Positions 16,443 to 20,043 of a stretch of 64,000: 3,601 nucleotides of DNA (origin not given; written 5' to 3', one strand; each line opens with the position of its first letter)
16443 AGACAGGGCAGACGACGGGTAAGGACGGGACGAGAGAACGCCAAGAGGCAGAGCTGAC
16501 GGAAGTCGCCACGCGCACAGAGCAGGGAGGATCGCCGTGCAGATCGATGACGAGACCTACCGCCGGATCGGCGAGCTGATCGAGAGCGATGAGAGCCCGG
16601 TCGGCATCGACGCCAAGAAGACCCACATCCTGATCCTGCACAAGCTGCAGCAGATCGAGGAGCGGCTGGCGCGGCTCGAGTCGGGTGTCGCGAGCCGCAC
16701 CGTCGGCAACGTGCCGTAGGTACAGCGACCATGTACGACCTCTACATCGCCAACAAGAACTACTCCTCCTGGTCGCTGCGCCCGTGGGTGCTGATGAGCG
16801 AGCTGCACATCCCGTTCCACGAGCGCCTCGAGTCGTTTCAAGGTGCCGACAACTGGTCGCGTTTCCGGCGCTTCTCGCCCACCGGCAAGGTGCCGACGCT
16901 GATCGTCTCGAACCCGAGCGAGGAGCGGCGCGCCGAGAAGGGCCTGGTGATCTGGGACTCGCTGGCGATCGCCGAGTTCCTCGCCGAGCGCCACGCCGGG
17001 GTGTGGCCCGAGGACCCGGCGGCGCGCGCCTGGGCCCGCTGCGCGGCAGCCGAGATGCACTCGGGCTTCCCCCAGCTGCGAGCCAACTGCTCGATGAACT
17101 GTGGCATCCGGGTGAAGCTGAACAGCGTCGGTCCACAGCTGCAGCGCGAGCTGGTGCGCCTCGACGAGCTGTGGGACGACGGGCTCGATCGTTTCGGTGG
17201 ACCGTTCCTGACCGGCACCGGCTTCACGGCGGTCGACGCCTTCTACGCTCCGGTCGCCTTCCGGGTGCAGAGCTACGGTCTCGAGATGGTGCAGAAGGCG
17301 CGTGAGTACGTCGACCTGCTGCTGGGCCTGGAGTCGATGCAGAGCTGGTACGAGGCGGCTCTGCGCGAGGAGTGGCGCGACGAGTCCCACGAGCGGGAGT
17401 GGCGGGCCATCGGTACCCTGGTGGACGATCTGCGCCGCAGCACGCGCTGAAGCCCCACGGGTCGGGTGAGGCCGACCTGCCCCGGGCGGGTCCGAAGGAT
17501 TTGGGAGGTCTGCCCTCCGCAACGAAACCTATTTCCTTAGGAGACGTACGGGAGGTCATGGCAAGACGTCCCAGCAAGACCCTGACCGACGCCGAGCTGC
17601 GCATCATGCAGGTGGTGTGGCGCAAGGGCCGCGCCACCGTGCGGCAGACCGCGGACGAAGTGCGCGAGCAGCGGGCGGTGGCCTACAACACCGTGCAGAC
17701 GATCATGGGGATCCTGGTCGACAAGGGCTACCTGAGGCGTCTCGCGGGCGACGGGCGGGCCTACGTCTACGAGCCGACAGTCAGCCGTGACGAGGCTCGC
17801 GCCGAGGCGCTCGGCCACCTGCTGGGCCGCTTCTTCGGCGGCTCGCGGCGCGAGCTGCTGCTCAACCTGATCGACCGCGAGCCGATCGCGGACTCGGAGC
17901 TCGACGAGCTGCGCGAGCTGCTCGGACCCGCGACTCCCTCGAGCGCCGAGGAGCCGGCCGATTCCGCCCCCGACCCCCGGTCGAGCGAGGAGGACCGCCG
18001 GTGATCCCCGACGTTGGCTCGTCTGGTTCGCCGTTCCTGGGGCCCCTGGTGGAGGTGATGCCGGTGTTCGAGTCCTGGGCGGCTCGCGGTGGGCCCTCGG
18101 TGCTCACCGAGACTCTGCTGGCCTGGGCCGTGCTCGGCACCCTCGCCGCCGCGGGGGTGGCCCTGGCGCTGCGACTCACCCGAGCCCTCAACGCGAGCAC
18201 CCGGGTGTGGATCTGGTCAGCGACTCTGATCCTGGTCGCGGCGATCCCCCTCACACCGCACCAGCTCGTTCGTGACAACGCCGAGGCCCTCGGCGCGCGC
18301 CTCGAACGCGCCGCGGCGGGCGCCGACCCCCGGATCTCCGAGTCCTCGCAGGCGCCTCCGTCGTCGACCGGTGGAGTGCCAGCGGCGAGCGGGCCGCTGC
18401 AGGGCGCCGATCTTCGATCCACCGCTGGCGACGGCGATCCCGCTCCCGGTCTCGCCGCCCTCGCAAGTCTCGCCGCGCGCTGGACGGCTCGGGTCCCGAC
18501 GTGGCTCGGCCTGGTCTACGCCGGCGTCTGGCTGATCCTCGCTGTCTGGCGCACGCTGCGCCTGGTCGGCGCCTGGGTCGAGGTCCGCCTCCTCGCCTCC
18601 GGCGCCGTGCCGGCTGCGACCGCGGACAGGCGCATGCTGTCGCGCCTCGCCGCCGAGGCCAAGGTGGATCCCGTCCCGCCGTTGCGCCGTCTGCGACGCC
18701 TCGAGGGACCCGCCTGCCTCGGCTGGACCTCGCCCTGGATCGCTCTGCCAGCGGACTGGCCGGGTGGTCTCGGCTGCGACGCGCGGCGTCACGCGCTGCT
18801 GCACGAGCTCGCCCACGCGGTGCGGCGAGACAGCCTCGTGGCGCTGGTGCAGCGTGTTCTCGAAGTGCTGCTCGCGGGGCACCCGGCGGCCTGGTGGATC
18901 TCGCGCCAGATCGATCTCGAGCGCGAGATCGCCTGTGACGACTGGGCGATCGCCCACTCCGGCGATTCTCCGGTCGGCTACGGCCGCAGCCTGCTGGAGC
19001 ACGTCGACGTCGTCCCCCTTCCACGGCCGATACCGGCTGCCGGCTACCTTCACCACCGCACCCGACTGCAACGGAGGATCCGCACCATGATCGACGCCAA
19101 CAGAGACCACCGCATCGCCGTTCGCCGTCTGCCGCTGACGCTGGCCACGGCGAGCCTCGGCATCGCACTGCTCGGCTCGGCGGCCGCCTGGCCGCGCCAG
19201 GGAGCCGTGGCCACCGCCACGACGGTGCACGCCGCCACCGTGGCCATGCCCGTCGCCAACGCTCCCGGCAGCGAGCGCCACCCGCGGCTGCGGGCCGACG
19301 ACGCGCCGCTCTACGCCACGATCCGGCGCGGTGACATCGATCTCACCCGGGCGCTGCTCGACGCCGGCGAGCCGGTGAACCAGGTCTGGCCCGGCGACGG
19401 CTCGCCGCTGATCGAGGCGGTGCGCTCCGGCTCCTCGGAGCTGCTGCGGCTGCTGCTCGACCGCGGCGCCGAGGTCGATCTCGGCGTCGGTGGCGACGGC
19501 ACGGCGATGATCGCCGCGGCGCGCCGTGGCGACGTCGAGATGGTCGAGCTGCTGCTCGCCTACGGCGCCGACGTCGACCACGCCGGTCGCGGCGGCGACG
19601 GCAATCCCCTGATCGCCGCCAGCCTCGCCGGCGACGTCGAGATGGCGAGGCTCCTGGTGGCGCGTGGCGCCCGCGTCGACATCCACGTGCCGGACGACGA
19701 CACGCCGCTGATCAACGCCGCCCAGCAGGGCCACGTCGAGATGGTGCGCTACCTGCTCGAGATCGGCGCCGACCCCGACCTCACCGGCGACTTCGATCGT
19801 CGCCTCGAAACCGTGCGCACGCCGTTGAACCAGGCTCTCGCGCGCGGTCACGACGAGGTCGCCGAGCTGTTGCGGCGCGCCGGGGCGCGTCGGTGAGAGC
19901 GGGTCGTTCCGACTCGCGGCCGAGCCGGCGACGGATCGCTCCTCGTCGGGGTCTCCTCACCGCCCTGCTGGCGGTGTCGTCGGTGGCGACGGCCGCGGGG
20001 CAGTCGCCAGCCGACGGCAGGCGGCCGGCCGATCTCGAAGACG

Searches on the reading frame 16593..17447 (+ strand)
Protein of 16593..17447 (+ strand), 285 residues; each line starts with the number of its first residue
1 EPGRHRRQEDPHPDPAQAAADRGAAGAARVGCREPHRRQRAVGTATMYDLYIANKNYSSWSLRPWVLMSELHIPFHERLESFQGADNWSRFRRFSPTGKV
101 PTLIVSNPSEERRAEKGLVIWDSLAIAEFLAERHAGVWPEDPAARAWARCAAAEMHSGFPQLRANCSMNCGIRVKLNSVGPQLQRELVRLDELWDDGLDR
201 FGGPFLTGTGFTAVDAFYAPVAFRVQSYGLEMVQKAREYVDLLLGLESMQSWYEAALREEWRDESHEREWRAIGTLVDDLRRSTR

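Call 24: search_protein_families(library=pfam, proteins=[window:16593-17447:+], max_evalue=0.0001)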
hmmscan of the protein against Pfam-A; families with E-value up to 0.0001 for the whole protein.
window:16593-17447:+ (285 aa): 3 families
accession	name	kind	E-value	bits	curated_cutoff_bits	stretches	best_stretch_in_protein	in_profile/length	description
PF13409.12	GST_N_2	-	2.7e-12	47.6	25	1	57-133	1-70/70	Glutathione S-transferase, N-terminal domain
PF13417.12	GST_N_3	-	4.9e-07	30.4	22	1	57-136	6-73/75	Glutathione S-transferase, N-terminal domain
PF13410.11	GST_C_2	-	5.1e-07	30.1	24.9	1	183-255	7-69/69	Glutathione S-transferase, C-terminal domain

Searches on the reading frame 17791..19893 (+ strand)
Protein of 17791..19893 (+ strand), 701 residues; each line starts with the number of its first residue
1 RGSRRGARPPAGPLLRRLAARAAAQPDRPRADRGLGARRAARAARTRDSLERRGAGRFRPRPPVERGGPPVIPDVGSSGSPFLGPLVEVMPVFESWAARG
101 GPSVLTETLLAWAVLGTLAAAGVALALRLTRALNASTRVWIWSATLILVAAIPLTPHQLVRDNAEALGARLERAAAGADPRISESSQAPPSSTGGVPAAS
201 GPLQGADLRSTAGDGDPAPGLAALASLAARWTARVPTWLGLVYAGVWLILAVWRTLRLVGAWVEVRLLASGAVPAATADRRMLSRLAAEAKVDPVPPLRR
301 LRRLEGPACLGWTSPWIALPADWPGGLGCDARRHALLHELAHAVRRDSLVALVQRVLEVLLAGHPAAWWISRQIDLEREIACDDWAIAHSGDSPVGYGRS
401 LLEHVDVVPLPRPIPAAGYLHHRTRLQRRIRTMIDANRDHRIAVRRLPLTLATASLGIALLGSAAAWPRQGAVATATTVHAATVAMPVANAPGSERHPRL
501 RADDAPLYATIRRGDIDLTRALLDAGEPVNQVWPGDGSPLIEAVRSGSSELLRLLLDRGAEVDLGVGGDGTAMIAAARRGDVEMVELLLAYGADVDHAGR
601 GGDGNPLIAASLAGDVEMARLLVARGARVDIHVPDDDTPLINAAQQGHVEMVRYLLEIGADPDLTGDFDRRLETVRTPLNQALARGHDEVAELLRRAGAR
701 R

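Call 24: search_protein_families(library=pfam, proteins=[window:17791-19893:+], max_evalue=0.0001)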
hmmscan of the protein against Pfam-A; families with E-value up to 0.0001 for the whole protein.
window:17791-19893:+ (701 aa): 7 families
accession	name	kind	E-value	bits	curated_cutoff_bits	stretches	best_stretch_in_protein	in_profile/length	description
PF00023.36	Ank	-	1.4e-29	100.9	21.1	1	636-665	2-31/33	Ankyrin repeat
PF12796.13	Ank_2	-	3.8e-28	98.3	27.3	3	608-698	2-83/90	Ankyrin repeats (3 copies)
PF13637.12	Ank_4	-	5.7e-26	90.4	22.7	3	575-623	3-50/50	Ankyrin repeats (many copies)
PF13606.12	Ank_3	-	8.2e-21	72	22.3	0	637-663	3-29/30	Ankyrin repeat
PF13857.12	Ank_5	-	2e-19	69.9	27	1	622-665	1-45/56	Ankyrin repeats (many copies)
PF05569.17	Peptidase_M56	-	5.4e-18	65.6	31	1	231-431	94-294/296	BlaR1 peptidase M56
PF24521.3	Ank_KRIT1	-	9.7e-13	48.5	80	0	635-694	45-104/149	KRIT1 ankyrin-repeats domain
